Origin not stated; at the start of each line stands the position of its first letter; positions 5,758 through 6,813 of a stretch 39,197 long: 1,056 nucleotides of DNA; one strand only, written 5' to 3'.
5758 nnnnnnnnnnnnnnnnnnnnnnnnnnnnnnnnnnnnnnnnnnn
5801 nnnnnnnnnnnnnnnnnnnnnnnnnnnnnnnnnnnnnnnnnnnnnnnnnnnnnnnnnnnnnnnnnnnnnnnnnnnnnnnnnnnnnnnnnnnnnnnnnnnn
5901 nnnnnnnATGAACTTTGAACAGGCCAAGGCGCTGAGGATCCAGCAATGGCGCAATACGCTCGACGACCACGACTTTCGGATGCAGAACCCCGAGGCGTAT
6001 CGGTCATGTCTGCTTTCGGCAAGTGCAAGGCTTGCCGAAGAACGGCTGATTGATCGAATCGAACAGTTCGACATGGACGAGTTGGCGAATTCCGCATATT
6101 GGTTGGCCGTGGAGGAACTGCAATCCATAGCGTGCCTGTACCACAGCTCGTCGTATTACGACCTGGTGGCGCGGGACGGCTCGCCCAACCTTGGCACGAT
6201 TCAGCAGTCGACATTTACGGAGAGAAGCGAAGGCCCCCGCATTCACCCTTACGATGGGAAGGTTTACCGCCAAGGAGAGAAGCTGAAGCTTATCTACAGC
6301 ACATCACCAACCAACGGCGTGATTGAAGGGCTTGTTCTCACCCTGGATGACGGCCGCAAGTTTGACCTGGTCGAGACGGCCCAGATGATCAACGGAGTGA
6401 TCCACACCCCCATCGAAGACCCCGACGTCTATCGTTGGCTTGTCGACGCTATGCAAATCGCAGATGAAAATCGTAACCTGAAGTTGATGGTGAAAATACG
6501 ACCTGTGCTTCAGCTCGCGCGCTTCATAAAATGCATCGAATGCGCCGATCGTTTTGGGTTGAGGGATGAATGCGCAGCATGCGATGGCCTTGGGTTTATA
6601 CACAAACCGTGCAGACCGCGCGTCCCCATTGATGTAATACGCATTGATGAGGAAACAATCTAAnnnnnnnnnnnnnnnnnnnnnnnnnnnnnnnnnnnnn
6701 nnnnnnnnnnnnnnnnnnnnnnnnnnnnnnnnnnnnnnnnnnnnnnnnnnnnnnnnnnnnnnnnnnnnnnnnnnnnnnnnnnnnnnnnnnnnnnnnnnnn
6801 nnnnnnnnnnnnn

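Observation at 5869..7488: SOS-box-controlled two-gene cassette: zinc-finger protein plus zinc-ribbon/HEPN-like protein (candidate novel toxin or defence module)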

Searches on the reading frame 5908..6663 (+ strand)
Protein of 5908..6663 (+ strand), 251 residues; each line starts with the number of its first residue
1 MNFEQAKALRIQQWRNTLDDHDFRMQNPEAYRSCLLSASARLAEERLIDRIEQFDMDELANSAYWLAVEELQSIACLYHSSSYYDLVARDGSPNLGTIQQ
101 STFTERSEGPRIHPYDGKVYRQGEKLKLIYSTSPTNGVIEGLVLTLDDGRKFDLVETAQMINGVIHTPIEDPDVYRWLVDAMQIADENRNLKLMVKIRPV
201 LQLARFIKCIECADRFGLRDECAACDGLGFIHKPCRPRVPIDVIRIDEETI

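Call 8: search_protein_families(library=pfam, proteins=[window:5908-6663:+], max_evalue=1)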
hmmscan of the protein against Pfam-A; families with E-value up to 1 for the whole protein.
window:5908-6663:+ (251 aa): 2 families
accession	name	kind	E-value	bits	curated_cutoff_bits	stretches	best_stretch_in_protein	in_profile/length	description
PF23117.1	DpnD_N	-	0.063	14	27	1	165-194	32-60/93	DpnD N-terminal domain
PF02050.21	FliJ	-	0.18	12.5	28.4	1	34-64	93-123/123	Flagellar FliJ protein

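Call 9: search_protein_families(library=phrogs, proteins=[window:5908-6663:+], max_evalue=1)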
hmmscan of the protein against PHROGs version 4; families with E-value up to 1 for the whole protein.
window:5908-6663:+ (251 aa): 4 families
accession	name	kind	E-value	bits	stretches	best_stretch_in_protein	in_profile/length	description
phrog_19595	-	unknown function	6.9e-68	229.5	1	5-239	2-230/240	-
phrog_6137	-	unknown function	0.003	18.2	1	10-72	5-67/76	-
phrog_2247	-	unknown function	0.053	14.9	0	17-40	26-52/89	-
phrog_8717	-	unknown function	0.066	13.9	1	7-157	10-159/170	-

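Call 10: search_protein_families(library=padloc, proteins=[window:5908-6663:+], max_evalue=1)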
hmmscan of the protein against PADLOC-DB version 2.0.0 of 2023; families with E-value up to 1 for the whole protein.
window:5908-6663:+ (251 aa): 0 families

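Call 11: search_protein_families(library=ncbifam, proteins=[window:5908-6663:+], max_evalue=1)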
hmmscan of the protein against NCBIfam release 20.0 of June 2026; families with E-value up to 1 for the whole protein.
window:5908-6663:+ (251 aa): 1 family
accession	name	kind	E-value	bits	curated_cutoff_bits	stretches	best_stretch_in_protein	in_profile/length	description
NF047985.1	TomO_WD1278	equivalog_domain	0.23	9.6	350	1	150-233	519-602/670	host RNA manipulator TomO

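Call 13: search_dna_similar(query=window:5908-6663:+, collection=phages, mode=protein, max_rows=30)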
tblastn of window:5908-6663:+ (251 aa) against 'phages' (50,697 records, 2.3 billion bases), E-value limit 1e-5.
Records with a match: 2; places in all: 2; records where one place covers at least 80% of the query: 2.
Best place of each record, by identity: <60% 2.
By first word of the organism name: Pseudomonas 2.
By host as written in the record: Pseudomonas aeruginosa PA14 1; Pseudomonas aeruginosa 1.
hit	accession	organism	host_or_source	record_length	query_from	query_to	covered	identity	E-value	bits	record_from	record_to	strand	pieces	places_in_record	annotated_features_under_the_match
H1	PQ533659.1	Pseudomonas phage Meadow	Pseudomonas aeruginosa PA14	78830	14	231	87%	26.9%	1e-8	61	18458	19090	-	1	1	hypothetical protein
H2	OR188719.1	Pseudomonas phage LPPA36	Pseudomonas aeruginosa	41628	14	231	87%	25.6%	1e-7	58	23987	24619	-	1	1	hypothetical protein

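Call 15: get_annotated_region(hit=H1, flank=4000)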
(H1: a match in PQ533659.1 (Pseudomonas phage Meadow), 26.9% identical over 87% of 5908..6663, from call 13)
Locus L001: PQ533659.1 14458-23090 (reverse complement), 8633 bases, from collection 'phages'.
description: Pseudomonas phage Meadow, complete genome.
organism: Pseudomonas phage Meadow (NCBI taxid 3377942)
taxonomy: Viruses
host: Pseudomonas aeruginosa PA14; source: McMaster Wright Pseudomonas aeruginosa Clinical Isolate Collection; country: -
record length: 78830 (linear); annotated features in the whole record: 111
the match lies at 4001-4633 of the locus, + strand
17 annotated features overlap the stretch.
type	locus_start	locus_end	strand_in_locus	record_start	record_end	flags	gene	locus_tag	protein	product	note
CDS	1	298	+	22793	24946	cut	-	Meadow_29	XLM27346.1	C-5 cytosine-specific DNA methylase family protein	-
CDS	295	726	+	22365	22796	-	-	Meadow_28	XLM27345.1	hypothetical protein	-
CDS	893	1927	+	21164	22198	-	-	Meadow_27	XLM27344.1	hypothetical protein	-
CDS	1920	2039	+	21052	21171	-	-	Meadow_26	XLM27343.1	hypothetical protein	-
CDS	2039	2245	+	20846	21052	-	-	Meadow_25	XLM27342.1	hypothetical protein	-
CDS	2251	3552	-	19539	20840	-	-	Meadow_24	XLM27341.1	integrase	-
CDS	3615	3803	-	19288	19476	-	-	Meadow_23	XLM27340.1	hypothetical protein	-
CDS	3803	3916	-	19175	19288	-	-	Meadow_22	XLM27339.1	hypothetical protein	-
CDS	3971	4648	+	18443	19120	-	-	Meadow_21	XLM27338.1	hypothetical protein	-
CDS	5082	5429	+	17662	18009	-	-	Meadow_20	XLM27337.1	hypothetical protein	-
CDS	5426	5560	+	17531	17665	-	-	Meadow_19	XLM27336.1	hypothetical protein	-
CDS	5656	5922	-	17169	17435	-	-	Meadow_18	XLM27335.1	hypothetical protein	-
CDS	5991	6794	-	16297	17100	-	-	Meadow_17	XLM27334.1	Dam modification methylase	-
CDS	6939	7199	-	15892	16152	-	-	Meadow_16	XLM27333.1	hypothetical protein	-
CDS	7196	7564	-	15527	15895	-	-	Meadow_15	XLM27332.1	hypothetical protein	-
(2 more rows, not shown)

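Call 16: get_annotated_region(hit=H2, flank=4000)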
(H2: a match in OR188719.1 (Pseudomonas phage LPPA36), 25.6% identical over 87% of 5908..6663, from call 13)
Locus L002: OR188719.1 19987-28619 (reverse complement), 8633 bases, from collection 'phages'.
description: Pseudomonas phage LPPA36, complete genome.
organism: Pseudomonas phage LPPA36 (NCBI taxid 3075042)
taxonomy: Viruses; Duplodnaviria; Heunggongvirae; Uroviricota; Caudoviricetes
host: Pseudomonas aeruginosa; source: -; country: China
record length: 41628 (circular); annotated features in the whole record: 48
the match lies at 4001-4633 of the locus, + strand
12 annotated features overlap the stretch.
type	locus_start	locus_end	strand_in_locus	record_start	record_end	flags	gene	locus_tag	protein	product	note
CDS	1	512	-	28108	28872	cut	-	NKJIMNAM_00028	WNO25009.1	hypothetical protein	-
CDS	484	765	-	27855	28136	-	-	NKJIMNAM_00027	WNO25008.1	hypothetical protein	-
CDS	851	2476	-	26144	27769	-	-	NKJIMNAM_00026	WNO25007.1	hypothetical protein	-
CDS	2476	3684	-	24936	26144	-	-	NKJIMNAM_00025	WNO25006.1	hypothetical protein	-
CDS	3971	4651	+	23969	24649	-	-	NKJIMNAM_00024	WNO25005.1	hypothetical protein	-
CDS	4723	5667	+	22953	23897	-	-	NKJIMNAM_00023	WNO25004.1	hypothetical protein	-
CDS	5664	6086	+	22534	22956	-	-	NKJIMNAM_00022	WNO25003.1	hypothetical protein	-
CDS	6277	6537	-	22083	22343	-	-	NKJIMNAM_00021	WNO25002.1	hypothetical protein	-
CDS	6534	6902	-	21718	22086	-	-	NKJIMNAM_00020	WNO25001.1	hypothetical protein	-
CDS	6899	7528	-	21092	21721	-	-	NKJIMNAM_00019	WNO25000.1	hypothetical protein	-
CDS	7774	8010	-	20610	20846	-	-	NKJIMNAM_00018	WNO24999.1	hypothetical protein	-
CDS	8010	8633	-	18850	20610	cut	-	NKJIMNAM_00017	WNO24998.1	hypothetical protein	-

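Call 22: find_homologous_proteins(query=window:5908-6660:+)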
Query window:5908-6660:+ (251 aa): 125 proteins with E <= 0.001 among 1453 candidates; the best 120 are listed.
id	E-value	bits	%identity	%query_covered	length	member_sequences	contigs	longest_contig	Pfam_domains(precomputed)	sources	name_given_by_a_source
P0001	2.2e-167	573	100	100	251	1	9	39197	-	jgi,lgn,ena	-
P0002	4.1e-121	421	77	96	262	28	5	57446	-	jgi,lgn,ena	jgi:hypothetical protein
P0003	1.7e-120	419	78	94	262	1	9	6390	-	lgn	-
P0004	6.2e-113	394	73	96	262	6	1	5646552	-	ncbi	ncbi:hypothetical protein M1D68_16770 [Pseudomonas sp. R4-84]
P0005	2.3e-112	392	75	93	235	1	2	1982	-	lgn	-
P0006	5.0e-111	388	74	94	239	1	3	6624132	-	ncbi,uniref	ncbi:hypothetical protein QZH45_14290 [Pseudomonas corrugata]|uniref:hypothetical protein n=1 Tax=Ps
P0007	8.4e-111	387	72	94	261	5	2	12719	-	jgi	jgi:hypothetical protein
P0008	2.6e-109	382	70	94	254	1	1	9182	-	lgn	-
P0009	5.4e-106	371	68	98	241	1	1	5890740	-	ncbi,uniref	ncbi:hypothetical protein [Pseudomonas sp. Z3-8]|uniref:hypothetical protein n=1 Tax=Pseudomonas sp.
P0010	5.5e-106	371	68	93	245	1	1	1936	-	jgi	jgi:hypothetical protein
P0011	7.9e-103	361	81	80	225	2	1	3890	-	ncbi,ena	-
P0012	2.9e-102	359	70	93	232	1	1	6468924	-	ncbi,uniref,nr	ncbi:hypothetical protein [Pseudomonas alvandae]|uniref:hypothetical protein n=1 Tax=Pseudomonas can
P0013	6.8e-94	332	61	93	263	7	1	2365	-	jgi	jgi:hypothetical protein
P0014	1.3e-92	328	61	93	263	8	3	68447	-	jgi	jgi:hypothetical protein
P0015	2.2e-90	320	62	93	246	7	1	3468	-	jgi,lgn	jgi:hypothetical protein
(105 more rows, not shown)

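Call 31: find_related_loci(query=A4, collection=genome_contigs, flank=6000)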
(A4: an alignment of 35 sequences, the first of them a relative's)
Query A4 (251 aa) in genome_contigs; peptide patterns used: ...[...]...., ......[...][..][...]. (x = any residue, [..] = any of these).
134 stretches matched a pattern; 28 encode a relative of the query (tblastn E <= 1e-3); 28 distinct loci.
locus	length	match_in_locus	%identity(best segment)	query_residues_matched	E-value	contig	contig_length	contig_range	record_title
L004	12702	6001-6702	59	1-233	3e-92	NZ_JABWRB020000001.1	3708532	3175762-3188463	Pseudomonas zanjanensis strain SWRI12 1, whole genome shotgun sequence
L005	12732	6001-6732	57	1-242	3e-95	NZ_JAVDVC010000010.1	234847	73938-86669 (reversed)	Pseudomonas brassicacearum strain 3432 Ga0454458_10, whole genome shotgun sequence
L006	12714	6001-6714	55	1-236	3e-80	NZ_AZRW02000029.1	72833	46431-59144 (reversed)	Pseudomonas sp. QTF5 scaffold29, whole genome shotgun sequence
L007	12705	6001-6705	55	1-233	3e-78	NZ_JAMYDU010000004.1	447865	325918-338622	Pseudomonas mandelii strain 29 P.mandelii_contig_4, whole genome shotgun sequence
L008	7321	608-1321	57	1-237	1e-91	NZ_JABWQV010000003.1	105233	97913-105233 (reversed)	Pseudomonas tehranensis strain SWRI196 contig3, whole genome shotgun sequence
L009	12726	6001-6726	51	1-240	6e-77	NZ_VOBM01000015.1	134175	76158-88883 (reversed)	Pseudomonas sp. ANT_J28 ctg00015_134175, whole genome shotgun sequence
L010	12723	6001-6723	53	1-241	6e-77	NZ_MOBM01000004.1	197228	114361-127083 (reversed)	Pseudomonas frederiksbergensis strain 36C6 36C6_contig_7, whole genome shotgun sequence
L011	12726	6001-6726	52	1-240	1e-75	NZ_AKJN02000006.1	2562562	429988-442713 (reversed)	Pseudomonas sp. GM41(2012) ctg2, whole genome shotgun sequence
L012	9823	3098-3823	51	1-240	2e-75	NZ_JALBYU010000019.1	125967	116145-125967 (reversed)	Pseudomonas sp. UYIF39 NODE_19_length_125967_cov_121.134967, whole genome shotgun sequence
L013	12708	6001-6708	50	1-234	1e-75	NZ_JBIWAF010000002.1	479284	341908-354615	Pseudomonas sp. NPDC099000 NPDC099000_370_E2.ctg-0002, whole genome shotgun sequence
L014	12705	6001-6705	51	1-233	3e-75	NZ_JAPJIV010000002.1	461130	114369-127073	Pseudomonas mandelii strain RIT-562 2, whole genome shotgun sequence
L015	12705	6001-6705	53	1-233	2e-74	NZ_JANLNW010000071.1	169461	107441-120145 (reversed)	Pseudomonas sp. 6D_7.1_Bac1 13, whole genome shotgun sequence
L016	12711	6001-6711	51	1-236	2e-74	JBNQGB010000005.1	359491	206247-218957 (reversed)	Gordonia sp. IEGM753 NODE_5_length_359491_cov_108.918535, whole genome shotgun sequence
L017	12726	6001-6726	49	1-240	3e-74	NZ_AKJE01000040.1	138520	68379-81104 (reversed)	Pseudomonas sp. GM79 PMI36_contig50.50, whole genome shotgun sequence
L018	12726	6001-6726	49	1-240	3e-74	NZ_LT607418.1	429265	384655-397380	Pseudomonas sp. UMAB-08, whole genome shotgun sequence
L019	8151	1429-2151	49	1-240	2e-73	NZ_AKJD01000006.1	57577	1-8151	Pseudomonas sp. GM80 PMI37_contig11.11, whole genome shotgun sequence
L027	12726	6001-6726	47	1-239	7e-68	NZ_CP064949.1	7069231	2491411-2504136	Pseudomonas sp. PLMAX chromosome, complete genome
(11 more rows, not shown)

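Call 39: predict_structure(alignment_id=A4)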
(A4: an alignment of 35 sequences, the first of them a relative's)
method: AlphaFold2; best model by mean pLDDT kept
length: 251 residues; sequences in the alignment: 35
mean_pLDDT: 81.5   pTM: 0.60
mean pLDDT of the five models: 81.5, 77.1, 75.4, 74.2, 74.1
residues with pLDDT >= 90: 74; 70-90: 135; 50-70: 26; < 50: 16
segments of 3 or more residues with pLDDT < 50: 237-251
pLDDT, mean of each block of 10 residues (from residue 1): 94 97 85 95 97 96 82 66 85 83 74 70 82 80 90 86 81 89 91 83 85 69 84 59 38 39
secondary structure, 60 per line:
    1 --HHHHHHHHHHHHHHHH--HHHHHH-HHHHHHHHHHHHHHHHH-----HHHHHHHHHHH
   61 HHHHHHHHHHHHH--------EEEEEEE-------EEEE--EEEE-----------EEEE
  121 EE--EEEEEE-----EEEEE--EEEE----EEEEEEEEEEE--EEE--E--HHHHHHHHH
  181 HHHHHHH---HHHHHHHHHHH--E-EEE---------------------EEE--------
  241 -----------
elements in order: H3-18 H21-26 H28-44 H50-73 E82-88 E96-99 E102-105 E117-122 E125-130 E136-140 E143-146 E151-161 E164-166 H172-187 H191-201 E206-208 E230-232

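Call 42: search_protein_families(library=pfam, proteins=[L013:6752-7459:+, L002:4723-5667:+, L002:5664-6086:+, L001:5082-5429:+, L005:6752-7216:+, L006:6833-7165:+, L019:2423-4324:-, L027:7416-8429:-], max_evalue=0.01)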
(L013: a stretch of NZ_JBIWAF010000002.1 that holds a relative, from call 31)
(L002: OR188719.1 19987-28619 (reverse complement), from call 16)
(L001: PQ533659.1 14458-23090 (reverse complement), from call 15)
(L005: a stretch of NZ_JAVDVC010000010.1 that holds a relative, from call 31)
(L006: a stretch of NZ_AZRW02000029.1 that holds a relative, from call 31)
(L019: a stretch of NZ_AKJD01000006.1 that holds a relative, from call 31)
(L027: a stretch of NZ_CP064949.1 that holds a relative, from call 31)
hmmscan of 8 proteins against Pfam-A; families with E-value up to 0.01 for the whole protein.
L013:6752-7459:+ (235 aa): 1 family
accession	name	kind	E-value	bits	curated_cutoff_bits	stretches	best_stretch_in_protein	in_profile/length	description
PF02586.19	SRAP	-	5.2e-47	160.6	27.1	1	1-214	1-214/214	SOS response associated peptidase (SRAP)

L002:4723-5667:+ (314 aa): 2 families
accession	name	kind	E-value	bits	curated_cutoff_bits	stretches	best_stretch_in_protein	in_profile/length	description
PF01590.32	GAF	-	7.6e-05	23.7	22.4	1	212-290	57-113/133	GAF domain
PF13185.12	GAF_2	-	0.00026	21.6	28.6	1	204-311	51-136/136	GAF domain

L002:5664-6086:+ (140 aa): 0 families

L001:5082-5429:+ (115 aa): 0 families

L005:6752-7216:+ (154 aa): 1 family
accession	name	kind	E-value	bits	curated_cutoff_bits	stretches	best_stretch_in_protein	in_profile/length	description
PF02586.19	SRAP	-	0.0053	16.8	27.1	1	45-146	54-170/214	SOS response associated peptidase (SRAP)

L006:6833-7165:+ (110 aa): 0 families

L019:2423-4324:- (633 aa): 2 families
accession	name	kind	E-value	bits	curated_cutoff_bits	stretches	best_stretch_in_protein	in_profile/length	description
PF01757.29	Acyl_transf_3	-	3.9e-33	115.3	31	1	10-336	2-325/326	Acyltransferase domain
PF19040.6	SGNH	-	7.6e-17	62.3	27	1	414-624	19-245/248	SGNH domain (fused to AT3 domains)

L027:7416-8429:- (337 aa): 1 family
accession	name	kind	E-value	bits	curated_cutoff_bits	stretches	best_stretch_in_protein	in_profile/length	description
PF01339.22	CheB_methylest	-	1.8e-44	151.9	24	1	153-316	1-161/174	CheB methylesterase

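Call 46: fold_search(model_id=the predicted structure, library=pdb)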
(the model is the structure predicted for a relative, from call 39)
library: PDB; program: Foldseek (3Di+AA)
matches with E <= 10: 333; with E <= 0.001: 0
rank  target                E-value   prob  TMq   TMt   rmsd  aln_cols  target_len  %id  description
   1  7rto_B                3.0e-02  0.12  0.11  0.09  24.0       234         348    7  Cryo-EM structure of bluetongue virus capsid protein VP5 at low endosomal pH intermediate state 2 (released 2021-11-03)
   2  5f98_I                9.1e-02  0.09  0.12  0.06  17.4       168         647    8  Crystal structure of RIG-I in complex with Cap-0 RNA (released 2016-01-13)
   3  6gkh_A                3.0e-01  0.10  0.13  0.07  14.6       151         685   11  CryoEM structure of the MDA5-dsRNA filament in complex with ADP-AlF4 (released 2018-11-21)
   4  7nic_A                3.9e-01  0.08  0.13  0.06  14.8       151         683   10  CryoEM structure of disease related M854K MDA5-dsRNA filament in complex with ADP-AlF4(minor class) (released 2021-11-17)
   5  9tkv_A                4.7e-01  0.08  0.13  0.06  14.2       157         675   11  Structure of duck RIG-I (delta CARDS) bound to 31-mer RNA mismatched hairpin with 5'pppG-C blunt end, mimicking the in (released 2025-12-31)
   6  9f20_A                4.7e-01  0.08  0.13  0.07  14.5       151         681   12  Cryo-EM structure of the I923V MDA5-dsRNA filament with ADP-AlF4 bound and 88-degree helical twist (released 2025-02-26)
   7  9tel_A                5.2e-01  0.10  0.17  0.08  13.3       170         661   10  Structure of chicken LGP2 bound to 10-mer RNA mismatched duplex that mimics the influenza B virus vRNA promoter (panha (released 2025-12-31)
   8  3zd7_A                5.2e-01  0.04  0.12  0.06  17.7       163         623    9  Snapshot 3 of RIG-I scanning on RNA duplex (released 2013-08-07)
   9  6wvk_H                5.5e-01  0.07  0.15  0.06  22.5       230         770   10  Cryo-EM structure of Bacillus subtilis RNA Polymerase in complex with HelD (released 2020-11-18)
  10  2nr4_B                5.8e-01  0.11  0.11  0.14  12.9        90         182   14  Crystal structure of FMN-bound protein MM1853 from Methanosarcina mazei, Pfam DUF447 (released 2006-11-07)
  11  5f98_E                5.8e-01  0.05  0.11  0.06  15.7       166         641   10  Crystal structure of RIG-I in complex with Cap-0 RNA (released 2016-01-13)
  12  5jch_A                6.2e-01  0.07  0.12  0.05  15.4       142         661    6  Crystal structure of chicken MDA5 with 5'p 10-mer dsRNA and ADP-Mg2+ at 2.95 A resolution (untwinned). (released 2016-06-01)
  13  9lou_A                6.2e-01  0.06  0.13  0.07  15.2       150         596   13  LGP2:dsRNA complex (released 2026-01-28)
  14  6zca_H                6.5e-01  0.07  0.15  0.06  23.0       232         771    7  Structure of the B. subtilis RNA POLYMERASE in complex with HelD (monomer) (released 2020-10-14)
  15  2hz9_B                6.9e-01  0.14  0.16  0.24   9.8       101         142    8  Crystal structure of Lys12Val/Asn95Val/Cys117Val mutant of human acidic fibroblast growth factor at 1.70 angstrom reso (released 2007-06-19)
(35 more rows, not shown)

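Call 76: find_homologous_proteins(query=A5, max_evalue=0.01)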
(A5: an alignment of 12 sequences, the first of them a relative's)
Query A5 (12 sequences) (251 aa, profile of the alignment): 130 proteins with E <= 0.01 among 8000 candidates; the best 120 are listed.
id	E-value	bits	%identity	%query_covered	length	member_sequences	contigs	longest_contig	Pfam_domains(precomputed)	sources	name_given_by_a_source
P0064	7.0e-107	374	50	96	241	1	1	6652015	-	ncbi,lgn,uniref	ncbi:hypothetical protein [Pseudomonas sp. MAG733B]|uniref:hypothetical protein n=1 Tax=Pseudomonas 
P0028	1.3e-104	367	58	93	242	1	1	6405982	-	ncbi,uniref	ncbi:hypothetical protein [Pseudomonas frederiksbergensis]|uniref:hypothetical protein n=1 Tax=Pseud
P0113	2.8e-104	365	48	93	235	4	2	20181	-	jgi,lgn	-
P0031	6.7e-104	364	56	95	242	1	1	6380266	-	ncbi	ncbi:hypothetical protein [Pseudomonas farris]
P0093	7.2e-104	364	51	93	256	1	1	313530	-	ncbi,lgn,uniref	ncbi:hypothetical protein [Pseudomonas sp. IT-P395]|uniref:hypothetical protein n=1 Tax=Pseudomonas 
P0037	7.5e-104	364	57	93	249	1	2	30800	-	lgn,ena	-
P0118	3.6e-103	362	46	93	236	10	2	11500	-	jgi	jgi:hypothetical protein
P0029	6.7e-103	361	58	93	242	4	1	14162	-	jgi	jgi:hypothetical protein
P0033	7.2e-103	361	58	94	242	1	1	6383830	-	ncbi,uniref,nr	ncbi:hypothetical protein [Pseudomonas cucumis]|uniref:hypothetical protein n=1 Tax=Pseudomonas cucu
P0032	7.5e-103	361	58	93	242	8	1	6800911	-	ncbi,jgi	ncbi:hypothetical protein AB7M29_002471 [Pseudomonas sp. F-14 TE3623]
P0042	7.5e-103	361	57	93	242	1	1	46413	-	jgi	jgi:hypothetical protein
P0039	1.9e-102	359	56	93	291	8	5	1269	-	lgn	-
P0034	2.2e-102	359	58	93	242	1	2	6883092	-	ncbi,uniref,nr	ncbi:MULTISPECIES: hypothetical protein [Pseudomonas]|uniref:Uncharacterized protein n=1 Tax=Pseudom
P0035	4.3e-102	358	57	94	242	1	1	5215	-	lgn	-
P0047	5.7e-102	358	56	93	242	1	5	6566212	-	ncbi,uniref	ncbi:hypothetical protein [Pseudomonas sp. YL-218 TE3947]|uniref:hypothetical protein n=1 Tax=Pseudo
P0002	2.5e-95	336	77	96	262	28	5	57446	-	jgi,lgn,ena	jgi:hypothetical protein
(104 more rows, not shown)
